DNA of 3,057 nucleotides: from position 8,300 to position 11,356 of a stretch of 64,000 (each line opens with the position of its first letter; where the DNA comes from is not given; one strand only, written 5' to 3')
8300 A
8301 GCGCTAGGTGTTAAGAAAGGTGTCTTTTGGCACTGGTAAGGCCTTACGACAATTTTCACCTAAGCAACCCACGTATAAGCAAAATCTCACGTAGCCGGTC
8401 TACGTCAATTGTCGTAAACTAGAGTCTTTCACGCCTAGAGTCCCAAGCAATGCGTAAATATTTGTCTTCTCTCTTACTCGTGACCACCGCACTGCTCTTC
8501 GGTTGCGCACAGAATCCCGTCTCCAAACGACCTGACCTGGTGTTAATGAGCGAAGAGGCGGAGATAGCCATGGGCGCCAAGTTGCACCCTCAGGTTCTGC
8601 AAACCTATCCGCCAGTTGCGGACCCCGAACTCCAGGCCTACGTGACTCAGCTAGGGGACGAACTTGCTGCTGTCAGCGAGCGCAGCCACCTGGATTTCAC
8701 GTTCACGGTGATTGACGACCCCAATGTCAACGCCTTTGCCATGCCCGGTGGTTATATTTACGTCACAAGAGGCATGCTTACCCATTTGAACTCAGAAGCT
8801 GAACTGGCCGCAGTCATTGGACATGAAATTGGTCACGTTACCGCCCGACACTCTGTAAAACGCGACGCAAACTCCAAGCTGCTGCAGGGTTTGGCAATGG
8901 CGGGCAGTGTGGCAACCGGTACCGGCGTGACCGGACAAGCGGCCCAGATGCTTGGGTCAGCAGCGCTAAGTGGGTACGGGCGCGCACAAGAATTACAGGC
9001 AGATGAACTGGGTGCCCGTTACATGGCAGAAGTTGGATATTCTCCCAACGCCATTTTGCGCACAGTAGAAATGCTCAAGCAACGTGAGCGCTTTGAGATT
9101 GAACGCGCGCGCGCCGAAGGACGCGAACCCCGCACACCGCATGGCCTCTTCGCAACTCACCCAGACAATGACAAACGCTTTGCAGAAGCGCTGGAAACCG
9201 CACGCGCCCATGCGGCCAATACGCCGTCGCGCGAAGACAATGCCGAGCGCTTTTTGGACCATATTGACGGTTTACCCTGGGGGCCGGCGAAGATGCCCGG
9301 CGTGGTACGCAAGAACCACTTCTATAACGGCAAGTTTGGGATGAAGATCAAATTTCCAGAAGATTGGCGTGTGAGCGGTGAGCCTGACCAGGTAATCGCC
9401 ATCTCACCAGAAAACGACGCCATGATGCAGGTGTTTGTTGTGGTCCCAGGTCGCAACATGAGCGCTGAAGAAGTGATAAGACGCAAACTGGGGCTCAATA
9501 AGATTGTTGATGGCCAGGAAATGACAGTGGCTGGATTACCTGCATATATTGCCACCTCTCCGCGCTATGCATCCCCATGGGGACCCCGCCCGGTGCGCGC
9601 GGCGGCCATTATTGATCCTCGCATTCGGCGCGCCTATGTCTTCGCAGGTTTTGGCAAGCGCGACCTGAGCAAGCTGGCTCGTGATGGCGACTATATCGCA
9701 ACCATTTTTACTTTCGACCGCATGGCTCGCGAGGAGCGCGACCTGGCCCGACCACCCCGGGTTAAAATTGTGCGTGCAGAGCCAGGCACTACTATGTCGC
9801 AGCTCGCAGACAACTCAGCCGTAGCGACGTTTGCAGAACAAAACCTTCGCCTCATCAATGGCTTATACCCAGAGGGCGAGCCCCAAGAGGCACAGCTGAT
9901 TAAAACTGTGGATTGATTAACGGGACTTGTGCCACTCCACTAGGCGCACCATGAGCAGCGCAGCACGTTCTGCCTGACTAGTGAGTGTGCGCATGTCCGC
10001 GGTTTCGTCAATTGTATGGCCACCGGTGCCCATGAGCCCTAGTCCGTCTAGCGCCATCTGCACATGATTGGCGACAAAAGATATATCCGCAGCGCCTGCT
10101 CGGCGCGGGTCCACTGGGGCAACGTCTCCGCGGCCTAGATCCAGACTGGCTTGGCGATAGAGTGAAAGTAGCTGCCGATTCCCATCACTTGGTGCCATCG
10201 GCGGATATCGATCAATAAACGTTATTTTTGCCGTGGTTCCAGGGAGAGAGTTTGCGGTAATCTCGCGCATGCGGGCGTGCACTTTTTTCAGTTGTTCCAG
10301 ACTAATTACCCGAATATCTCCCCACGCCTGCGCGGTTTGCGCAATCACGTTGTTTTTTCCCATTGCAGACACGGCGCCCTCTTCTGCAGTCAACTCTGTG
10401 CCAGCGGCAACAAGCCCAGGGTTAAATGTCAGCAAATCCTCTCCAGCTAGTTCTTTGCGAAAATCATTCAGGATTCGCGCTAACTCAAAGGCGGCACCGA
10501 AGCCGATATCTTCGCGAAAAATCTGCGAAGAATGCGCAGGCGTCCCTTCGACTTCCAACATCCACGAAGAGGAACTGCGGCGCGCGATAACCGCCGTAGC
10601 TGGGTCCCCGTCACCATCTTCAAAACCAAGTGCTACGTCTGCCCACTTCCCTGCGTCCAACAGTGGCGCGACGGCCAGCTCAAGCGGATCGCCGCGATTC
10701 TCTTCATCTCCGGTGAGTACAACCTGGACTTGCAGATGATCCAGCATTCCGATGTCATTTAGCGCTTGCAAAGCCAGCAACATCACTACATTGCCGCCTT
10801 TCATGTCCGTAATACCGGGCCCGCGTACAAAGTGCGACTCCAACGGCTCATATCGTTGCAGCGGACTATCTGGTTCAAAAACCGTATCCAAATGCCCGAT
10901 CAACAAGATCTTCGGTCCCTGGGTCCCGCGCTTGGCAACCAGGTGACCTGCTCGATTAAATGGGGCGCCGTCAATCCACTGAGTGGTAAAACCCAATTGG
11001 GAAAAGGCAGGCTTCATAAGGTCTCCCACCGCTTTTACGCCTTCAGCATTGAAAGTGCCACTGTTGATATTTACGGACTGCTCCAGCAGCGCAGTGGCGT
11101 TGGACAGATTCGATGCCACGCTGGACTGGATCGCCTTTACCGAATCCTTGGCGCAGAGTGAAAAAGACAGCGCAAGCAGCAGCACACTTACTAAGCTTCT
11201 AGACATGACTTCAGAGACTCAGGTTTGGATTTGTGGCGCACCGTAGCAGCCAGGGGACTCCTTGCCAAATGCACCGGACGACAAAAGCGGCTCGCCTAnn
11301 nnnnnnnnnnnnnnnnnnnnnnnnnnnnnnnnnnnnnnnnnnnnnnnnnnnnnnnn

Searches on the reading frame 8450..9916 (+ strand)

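Call 11: search_protein_families(library=pfam, proteins=[window:8450-9916:+], max_evalue=0.00001)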
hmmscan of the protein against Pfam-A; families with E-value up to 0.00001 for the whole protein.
window:8450-9916:+ (488 aa): 1 family
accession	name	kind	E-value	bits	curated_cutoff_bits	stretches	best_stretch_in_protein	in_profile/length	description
PF01435.24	Peptidase_M48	-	6.7e-38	130.8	20.3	1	61-249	3-184/186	Peptidase family M48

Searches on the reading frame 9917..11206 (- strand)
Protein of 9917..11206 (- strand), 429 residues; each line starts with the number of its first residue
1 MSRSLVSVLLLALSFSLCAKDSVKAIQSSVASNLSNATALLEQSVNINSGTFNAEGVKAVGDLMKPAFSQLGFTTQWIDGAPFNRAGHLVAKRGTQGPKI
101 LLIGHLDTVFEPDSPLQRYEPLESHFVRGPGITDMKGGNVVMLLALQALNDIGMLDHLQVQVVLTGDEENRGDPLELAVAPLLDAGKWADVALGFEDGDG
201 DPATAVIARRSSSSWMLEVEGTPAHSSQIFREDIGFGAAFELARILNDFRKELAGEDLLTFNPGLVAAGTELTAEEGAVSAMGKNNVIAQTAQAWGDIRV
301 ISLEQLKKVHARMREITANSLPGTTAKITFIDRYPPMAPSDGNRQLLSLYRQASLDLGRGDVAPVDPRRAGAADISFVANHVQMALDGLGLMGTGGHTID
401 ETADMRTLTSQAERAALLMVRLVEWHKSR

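Call 11: search_protein_families(library=pfam, proteins=[window:9917-11206:-], max_evalue=0.00001)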
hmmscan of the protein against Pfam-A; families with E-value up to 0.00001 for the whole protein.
window:9917-11206:- (429 aa): 2 families
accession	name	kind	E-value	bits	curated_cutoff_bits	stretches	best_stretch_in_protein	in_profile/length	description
PF01546.33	Peptidase_M20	-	5.3e-17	62.9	24.6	1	101-413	1-198/206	Peptidase family M20/M25/M40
PF07687.19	M20_dimer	-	2e-09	37.8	21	1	207-322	1-104/107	Peptidase dimerisation domain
